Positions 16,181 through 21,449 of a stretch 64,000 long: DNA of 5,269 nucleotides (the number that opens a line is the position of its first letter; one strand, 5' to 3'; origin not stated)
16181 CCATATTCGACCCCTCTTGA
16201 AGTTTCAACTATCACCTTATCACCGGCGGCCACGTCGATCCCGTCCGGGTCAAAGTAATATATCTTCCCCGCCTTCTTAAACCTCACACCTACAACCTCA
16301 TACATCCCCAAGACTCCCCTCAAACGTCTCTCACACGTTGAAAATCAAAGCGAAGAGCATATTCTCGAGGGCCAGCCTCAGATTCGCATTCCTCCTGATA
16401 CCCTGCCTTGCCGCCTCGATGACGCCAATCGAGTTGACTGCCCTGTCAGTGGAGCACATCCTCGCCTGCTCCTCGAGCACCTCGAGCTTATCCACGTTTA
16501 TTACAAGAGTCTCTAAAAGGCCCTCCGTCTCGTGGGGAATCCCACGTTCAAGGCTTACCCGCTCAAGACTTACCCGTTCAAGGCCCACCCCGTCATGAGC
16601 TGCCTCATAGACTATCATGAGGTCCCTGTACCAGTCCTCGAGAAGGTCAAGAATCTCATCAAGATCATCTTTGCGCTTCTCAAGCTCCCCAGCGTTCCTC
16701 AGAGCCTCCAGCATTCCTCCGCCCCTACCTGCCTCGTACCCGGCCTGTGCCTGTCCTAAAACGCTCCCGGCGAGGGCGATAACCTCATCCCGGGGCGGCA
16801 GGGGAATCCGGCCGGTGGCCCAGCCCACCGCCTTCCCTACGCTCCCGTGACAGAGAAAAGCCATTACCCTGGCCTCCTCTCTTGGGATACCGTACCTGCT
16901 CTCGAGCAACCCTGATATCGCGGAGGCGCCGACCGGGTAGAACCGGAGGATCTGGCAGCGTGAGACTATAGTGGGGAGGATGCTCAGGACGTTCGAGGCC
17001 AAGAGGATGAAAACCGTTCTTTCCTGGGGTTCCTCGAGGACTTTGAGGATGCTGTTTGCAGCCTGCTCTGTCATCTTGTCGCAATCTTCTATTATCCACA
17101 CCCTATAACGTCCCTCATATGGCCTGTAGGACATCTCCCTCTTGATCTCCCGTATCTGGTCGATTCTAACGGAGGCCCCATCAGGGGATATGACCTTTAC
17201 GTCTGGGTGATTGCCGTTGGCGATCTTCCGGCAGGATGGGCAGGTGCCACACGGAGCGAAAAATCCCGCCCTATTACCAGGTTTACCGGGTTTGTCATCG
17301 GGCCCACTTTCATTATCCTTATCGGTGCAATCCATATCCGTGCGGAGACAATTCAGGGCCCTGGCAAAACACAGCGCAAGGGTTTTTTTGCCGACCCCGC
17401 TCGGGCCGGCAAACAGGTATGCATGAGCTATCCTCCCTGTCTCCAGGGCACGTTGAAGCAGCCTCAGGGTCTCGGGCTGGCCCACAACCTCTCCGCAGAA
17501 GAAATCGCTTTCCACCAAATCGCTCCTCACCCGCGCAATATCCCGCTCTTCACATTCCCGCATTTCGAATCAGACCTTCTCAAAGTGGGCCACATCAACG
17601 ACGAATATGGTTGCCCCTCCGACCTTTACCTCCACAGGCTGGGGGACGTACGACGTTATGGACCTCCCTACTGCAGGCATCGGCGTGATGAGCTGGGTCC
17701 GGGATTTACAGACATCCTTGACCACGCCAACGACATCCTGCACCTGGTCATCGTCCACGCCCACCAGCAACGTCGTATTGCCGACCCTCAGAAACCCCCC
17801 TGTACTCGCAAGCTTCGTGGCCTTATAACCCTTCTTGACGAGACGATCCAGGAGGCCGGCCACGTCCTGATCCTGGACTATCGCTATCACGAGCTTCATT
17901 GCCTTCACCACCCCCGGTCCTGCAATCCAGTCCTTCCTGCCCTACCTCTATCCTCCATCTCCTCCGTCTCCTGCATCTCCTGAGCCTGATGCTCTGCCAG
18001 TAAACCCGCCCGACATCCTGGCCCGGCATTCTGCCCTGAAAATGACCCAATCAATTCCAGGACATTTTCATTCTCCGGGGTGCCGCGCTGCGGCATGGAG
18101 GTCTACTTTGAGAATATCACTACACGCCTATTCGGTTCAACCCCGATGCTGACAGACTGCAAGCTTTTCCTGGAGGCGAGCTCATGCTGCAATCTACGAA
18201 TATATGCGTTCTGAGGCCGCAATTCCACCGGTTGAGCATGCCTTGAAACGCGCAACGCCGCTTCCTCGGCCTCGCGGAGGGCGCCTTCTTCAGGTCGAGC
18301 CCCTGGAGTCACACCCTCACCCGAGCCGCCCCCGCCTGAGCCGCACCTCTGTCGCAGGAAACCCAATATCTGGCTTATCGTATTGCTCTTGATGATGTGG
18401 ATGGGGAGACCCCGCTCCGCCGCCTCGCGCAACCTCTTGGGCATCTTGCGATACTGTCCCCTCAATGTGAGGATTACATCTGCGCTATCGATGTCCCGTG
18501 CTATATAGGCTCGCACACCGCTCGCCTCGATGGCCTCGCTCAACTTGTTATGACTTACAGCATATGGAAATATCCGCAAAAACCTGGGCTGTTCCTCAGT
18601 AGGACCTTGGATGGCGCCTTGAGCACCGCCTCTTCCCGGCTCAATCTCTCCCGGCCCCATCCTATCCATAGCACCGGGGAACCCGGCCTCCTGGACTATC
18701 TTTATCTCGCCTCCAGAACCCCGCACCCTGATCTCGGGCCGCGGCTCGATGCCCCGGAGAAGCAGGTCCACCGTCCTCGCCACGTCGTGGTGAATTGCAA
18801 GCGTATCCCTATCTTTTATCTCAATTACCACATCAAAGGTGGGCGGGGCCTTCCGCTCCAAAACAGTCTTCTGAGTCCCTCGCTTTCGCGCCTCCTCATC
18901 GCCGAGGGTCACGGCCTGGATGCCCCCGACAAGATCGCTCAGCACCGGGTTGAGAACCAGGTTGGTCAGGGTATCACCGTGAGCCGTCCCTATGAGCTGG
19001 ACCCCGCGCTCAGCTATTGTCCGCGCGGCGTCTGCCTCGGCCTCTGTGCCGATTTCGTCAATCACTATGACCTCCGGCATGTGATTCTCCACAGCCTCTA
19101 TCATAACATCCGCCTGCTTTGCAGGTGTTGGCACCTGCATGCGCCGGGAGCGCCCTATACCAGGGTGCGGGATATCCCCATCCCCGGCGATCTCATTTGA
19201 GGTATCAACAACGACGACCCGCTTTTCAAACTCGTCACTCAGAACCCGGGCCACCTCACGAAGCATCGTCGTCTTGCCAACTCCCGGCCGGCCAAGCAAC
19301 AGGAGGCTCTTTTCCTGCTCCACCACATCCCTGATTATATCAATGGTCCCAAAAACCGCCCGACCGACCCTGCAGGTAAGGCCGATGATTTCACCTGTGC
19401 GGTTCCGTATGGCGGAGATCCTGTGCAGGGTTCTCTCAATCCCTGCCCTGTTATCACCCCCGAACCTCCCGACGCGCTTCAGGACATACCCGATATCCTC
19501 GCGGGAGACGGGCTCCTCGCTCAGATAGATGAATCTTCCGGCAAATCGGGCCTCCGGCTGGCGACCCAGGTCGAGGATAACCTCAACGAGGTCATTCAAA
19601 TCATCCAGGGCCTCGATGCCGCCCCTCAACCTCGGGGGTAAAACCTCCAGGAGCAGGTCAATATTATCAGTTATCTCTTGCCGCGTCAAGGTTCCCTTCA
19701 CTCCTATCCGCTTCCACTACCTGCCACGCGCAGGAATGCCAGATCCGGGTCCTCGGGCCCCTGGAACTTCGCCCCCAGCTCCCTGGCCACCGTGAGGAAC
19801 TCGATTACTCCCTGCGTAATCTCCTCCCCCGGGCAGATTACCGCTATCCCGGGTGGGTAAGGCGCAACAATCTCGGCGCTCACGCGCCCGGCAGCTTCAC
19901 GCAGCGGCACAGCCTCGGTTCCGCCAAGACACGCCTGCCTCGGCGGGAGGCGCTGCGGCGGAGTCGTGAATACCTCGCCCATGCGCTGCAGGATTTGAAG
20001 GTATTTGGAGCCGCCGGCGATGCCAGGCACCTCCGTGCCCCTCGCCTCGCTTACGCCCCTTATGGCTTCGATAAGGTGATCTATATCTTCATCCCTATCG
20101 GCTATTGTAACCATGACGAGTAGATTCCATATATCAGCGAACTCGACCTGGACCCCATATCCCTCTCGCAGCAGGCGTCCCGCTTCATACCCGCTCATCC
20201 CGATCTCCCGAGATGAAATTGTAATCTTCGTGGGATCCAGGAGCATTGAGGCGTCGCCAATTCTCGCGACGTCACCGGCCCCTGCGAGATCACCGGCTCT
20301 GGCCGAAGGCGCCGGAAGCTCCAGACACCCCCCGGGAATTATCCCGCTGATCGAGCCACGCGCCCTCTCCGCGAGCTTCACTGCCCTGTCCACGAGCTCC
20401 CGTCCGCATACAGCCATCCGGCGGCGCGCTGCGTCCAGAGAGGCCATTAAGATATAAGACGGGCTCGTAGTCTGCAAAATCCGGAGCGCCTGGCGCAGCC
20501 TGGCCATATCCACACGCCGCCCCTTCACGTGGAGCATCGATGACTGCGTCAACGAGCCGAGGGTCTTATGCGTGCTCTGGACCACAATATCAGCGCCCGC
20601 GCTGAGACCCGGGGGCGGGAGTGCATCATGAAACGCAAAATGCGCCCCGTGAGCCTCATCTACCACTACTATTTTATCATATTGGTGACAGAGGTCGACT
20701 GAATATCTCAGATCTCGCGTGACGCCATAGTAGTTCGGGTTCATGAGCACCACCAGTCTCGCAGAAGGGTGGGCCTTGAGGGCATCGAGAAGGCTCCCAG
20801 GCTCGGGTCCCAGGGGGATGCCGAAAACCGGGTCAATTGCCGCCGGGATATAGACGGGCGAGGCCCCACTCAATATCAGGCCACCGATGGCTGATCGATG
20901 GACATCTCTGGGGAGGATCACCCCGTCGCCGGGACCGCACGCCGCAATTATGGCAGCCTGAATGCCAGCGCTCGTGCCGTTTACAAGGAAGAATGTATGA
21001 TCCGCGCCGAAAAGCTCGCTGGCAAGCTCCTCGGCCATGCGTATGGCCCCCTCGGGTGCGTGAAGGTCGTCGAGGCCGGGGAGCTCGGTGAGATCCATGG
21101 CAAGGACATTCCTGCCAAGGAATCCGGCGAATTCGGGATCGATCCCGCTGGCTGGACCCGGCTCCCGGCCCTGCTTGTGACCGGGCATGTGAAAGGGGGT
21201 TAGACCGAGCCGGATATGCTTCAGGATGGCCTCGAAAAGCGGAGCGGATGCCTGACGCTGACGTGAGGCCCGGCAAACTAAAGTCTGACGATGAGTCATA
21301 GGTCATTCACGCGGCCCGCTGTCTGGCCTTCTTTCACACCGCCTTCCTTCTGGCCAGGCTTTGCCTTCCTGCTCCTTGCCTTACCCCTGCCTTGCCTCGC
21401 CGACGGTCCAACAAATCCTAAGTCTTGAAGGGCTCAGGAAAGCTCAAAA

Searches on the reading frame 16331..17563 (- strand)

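Call 81: search_protein_families(library=pfam, proteins=[window:16331-17563:-], max_evalue=0.0001)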
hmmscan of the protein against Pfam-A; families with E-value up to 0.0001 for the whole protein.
window:16331-17563:- (410 aa): 2 families
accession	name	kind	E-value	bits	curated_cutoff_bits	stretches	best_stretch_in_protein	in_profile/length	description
PF13177.12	DNA_pol3_delta2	-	7.6e-59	198.7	27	2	103-210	52-159/161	DNA polymerase III, delta subunit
PF00004.35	AAA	-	4.5e-05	24.3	21.2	0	50-208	2-128/131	ATPase family associated with various cellular activities (AAA)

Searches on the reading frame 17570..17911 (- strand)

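Call 81: search_protein_families(library=pfam, proteins=[window:17570-17911:-], max_evalue=0.0001)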
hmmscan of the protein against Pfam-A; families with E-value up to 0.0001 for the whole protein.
window:17570-17911:- (113 aa): 1 family
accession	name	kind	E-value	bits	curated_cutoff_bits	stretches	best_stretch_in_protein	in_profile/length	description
PF06153.16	CdAMP_rec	-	1.3e-46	157.7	27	1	5-113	1-109/109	Cyclic-di-AMP receptor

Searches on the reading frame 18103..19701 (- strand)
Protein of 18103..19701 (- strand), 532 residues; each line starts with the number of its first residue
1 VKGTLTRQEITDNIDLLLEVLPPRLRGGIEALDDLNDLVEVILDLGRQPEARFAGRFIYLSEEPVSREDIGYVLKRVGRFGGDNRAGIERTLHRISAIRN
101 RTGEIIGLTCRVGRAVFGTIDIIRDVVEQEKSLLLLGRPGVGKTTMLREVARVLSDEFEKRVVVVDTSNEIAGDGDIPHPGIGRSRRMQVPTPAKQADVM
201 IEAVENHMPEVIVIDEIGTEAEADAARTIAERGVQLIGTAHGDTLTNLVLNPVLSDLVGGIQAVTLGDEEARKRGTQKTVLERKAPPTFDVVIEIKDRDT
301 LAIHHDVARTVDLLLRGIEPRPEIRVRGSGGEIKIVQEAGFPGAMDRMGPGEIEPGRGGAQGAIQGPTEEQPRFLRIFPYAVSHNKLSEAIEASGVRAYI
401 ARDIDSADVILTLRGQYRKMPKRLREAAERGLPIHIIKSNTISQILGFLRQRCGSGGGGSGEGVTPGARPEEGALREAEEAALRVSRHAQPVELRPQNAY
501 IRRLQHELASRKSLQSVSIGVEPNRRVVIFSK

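Call 81: search_protein_families(library=pfam, proteins=[window:18103-19701:-], max_evalue=0.0001)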
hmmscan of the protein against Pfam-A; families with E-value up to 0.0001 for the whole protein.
window:18103-19701:- (532 aa): 9 families
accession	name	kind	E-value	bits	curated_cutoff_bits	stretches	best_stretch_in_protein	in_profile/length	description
PF25516.1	PTPase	-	8.1e-26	90.2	27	1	375-451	1-77/79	Phosphotyrosine protein phosphatase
PF19568.5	Spore_III_AA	-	1.4e-13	51.1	27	1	109-259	120-276/306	Sporulation stage III, protein AA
PF01424.28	R3H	-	1.2e-12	48.1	26.8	1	478-530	7-59/60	R3H domain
PF00004.35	AAA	-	1.5e-06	29.1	21.2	1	133-223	1-72/131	ATPase family associated with various cellular activities (AAA)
PF03266.21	NTPase_1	-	7e-06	26.4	23.9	0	133-157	2-26/168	NTPase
PF13604.12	AAA_30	-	2.5e-05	24.6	27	1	123-228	10-108/191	AAA domain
PF20720.3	nSTAND3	-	3.4e-05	24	27.2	1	123-170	10-56/155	Novel STAND NTPase 3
PF13401.12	AAA_22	-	9.8e-05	23.1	27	0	129-217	4-93/130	AAA domain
PF13191.12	AAA_16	-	0.0001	23.3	32.6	0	124-160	17-52/167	AAA ATPase domain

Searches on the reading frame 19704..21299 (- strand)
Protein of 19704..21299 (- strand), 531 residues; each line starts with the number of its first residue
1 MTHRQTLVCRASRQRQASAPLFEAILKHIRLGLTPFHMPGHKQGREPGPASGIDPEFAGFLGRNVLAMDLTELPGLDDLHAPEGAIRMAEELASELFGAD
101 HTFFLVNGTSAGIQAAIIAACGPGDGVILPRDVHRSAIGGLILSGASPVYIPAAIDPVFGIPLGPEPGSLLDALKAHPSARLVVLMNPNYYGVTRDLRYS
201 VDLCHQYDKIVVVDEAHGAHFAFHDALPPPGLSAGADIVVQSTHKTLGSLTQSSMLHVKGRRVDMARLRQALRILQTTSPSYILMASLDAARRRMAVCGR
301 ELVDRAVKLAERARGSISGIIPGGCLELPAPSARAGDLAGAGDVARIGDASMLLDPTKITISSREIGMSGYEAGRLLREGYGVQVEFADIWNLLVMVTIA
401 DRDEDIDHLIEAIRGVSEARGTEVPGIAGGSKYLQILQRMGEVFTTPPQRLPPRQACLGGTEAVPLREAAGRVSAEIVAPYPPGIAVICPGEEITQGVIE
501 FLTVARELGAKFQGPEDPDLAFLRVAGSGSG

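Call 81: search_protein_families(library=pfam, proteins=[window:19704-21299:-], max_evalue=0.0001)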
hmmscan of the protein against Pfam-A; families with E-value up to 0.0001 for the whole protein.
window:19704-21299:- (531 aa): 3 families
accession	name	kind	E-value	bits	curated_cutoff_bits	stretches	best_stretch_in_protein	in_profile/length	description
PF01276.26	OKR_DC_1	-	1.7e-80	271.2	27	1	20-403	2-415/417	Orn/Lys/Arg decarboxylase, major domain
PF03711.20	OKR_DC_1_C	-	2.3e-13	51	24.2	1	457-514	59-119/132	Orn/Lys/Arg decarboxylase, C-terminal domain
PF00155.27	Aminotran_1_2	-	5.6e-10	39.4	19.7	1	89-304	48-277/361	Aminotransferase class I and II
